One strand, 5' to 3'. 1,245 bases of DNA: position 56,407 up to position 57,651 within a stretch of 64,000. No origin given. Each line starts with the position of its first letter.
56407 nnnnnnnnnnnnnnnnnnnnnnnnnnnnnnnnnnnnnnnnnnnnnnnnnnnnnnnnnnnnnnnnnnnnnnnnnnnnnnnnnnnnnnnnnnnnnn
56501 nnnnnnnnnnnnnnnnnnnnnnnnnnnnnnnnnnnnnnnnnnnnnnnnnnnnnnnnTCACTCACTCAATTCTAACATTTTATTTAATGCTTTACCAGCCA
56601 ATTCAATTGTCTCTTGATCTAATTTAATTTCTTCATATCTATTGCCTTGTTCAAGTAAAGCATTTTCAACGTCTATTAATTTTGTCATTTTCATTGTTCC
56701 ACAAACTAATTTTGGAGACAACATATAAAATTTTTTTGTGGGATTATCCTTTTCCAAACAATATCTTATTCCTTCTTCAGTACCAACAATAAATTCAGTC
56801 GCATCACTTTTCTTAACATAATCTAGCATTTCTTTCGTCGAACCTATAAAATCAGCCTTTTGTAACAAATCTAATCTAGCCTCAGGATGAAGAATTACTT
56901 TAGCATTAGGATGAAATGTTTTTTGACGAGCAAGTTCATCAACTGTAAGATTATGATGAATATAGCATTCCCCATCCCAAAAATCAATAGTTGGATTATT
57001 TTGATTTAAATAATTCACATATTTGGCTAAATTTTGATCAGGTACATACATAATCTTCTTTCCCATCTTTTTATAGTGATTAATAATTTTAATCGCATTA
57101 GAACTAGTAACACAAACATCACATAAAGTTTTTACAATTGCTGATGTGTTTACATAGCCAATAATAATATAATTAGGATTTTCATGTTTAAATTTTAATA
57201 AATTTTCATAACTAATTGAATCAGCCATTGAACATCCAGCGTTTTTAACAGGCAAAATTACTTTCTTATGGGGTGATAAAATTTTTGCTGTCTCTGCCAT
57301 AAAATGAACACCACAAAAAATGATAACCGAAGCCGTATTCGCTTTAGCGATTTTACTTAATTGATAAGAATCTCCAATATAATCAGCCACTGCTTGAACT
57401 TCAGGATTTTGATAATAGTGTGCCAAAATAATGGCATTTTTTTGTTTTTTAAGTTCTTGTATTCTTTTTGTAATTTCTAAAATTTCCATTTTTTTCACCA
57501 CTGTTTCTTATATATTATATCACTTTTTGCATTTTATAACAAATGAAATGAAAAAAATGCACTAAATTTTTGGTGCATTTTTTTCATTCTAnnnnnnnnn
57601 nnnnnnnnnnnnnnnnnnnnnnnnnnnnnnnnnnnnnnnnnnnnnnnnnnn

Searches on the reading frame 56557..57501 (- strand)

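Call 80: search_protein_families(library=pfam, proteins=[window:56557-57501:-], max_evalue=0.000001)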
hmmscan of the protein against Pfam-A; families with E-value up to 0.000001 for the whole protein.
window:56557-57501:- (314 aa): 1 family
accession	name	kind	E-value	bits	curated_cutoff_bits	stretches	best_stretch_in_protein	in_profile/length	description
PF02445.21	NadA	-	2.5e-111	372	27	1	12-311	1-295/295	Quinolinate synthetase A protein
